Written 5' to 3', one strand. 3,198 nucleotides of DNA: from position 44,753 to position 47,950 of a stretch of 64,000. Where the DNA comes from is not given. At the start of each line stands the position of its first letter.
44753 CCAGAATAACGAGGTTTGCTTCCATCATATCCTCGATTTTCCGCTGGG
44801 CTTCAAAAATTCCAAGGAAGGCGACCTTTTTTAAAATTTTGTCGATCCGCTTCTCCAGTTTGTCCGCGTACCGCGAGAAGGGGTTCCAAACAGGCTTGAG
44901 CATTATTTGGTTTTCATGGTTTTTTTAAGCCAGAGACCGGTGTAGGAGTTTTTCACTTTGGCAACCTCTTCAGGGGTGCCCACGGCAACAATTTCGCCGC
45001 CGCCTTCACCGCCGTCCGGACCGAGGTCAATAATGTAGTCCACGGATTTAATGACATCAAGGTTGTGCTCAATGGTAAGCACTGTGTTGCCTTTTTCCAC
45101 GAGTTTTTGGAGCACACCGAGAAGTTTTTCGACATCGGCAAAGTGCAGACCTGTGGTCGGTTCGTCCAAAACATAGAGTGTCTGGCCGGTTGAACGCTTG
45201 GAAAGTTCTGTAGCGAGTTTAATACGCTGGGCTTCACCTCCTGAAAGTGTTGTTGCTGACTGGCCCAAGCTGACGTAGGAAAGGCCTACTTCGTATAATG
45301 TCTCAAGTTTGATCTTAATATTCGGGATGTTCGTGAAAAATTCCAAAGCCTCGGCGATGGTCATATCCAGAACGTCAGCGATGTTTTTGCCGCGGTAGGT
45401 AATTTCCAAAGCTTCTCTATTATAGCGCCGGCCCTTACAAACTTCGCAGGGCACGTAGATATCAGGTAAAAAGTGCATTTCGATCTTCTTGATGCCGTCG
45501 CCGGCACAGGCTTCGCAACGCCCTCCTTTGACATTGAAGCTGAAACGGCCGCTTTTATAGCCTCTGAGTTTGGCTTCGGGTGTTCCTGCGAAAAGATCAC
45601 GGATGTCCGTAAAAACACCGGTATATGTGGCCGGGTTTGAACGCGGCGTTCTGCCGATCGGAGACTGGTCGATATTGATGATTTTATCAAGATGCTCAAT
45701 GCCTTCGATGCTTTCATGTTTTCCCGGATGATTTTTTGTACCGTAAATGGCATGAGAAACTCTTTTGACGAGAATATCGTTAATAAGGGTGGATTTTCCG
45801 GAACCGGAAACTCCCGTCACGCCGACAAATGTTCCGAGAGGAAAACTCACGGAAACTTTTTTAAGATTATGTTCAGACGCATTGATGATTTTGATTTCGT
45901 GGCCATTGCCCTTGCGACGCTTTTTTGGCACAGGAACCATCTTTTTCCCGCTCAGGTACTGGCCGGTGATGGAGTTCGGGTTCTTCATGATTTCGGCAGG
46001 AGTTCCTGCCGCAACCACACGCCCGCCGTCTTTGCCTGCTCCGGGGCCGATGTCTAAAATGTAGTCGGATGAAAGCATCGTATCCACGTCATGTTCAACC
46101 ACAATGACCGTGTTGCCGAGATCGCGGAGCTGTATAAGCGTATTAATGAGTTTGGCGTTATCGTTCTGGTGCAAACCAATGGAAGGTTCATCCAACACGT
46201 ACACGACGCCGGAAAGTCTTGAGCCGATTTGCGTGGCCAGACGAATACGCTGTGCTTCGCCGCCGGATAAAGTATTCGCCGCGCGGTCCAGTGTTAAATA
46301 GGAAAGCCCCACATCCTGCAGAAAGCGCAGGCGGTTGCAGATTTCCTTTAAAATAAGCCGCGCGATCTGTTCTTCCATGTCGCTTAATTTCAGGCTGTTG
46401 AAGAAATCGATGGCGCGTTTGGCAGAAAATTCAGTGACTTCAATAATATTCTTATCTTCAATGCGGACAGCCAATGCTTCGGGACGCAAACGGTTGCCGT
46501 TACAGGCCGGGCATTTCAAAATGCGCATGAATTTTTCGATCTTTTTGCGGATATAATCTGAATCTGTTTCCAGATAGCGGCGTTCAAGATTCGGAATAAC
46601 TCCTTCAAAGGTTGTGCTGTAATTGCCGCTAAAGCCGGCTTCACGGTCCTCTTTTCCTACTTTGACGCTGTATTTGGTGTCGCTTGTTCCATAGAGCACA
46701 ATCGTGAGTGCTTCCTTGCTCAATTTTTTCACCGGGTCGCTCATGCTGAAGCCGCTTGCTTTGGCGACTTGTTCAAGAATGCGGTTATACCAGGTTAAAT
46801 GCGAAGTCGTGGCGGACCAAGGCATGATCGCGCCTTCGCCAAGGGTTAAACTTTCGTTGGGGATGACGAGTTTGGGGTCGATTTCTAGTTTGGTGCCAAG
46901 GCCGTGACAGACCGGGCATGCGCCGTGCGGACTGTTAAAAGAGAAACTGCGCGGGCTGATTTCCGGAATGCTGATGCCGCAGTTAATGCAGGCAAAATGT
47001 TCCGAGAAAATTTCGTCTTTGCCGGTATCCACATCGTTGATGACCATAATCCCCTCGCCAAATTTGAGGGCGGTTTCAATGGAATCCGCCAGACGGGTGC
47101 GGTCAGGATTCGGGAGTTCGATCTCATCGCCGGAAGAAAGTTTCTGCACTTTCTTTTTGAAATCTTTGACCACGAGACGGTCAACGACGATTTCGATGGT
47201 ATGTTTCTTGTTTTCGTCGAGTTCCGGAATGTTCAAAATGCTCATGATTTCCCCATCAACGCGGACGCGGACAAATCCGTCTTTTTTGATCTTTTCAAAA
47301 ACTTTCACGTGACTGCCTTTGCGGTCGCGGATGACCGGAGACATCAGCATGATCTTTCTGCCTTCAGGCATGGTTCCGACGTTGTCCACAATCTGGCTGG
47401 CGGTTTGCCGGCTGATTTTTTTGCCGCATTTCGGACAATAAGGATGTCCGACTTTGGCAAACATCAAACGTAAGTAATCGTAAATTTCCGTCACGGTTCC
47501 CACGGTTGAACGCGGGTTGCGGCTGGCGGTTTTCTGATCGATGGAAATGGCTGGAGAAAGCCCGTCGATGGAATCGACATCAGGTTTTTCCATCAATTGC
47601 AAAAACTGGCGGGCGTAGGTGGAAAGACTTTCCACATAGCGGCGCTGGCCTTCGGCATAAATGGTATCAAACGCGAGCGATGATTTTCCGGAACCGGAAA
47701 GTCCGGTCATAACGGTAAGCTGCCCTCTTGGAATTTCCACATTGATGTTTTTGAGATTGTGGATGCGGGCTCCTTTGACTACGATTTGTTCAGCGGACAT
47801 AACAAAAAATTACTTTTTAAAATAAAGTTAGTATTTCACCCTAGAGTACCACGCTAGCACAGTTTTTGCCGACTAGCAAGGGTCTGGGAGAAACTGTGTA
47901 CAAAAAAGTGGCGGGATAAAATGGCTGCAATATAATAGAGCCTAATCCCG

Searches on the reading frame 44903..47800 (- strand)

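Call 11: search_protein_families(library=pfam, proteins=[window:44903-47800:-], max_evalue=0.001)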
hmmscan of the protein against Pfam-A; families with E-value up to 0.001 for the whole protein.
window:44903-47800:- (965 aa): 10 families
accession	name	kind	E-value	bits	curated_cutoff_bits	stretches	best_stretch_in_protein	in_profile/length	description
PF17760.6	UvrA_inter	-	1.6e-35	121.7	23.3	1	132-257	1-108/109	UvrA interaction domain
PF17755.6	UvrA_DNA-bind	-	5.6e-35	120.4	23.2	1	308-423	1-110/110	UvrA DNA-binding domain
PF00005.33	ABC_tran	-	2.2e-21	77.4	25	1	833-883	90-137/137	ABC transporter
PF02463.25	SMC_N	-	1.7e-09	37.9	40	0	844-923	135-208/220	RecF/RecN/SMC N terminal domain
PF13555.12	AAA_29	-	3e-07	30.5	27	0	645-674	11-40/61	P-loop containing region of AAA domain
PF03193.22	RsgA_GTPase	-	3.7e-06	27.3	30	0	630-695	80-146/174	RsgA GTPase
PF13304.12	AAA_21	-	1.2e-05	25.9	27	0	852-902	238-288/304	AAA domain, putative AbiEii toxin, Type IV TA system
PF13191.12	AAA_16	-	2.8e-05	25.1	32.6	0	20-70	18-73/167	AAA ATPase domain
PF20703.3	nSTAND1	-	4.8e-05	23.6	27.1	0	657-682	34-59/379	Novel STAND NTPase 1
PF13481.12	AAA_25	-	0.00095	19.3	27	0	23-46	30-53/195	AAA domain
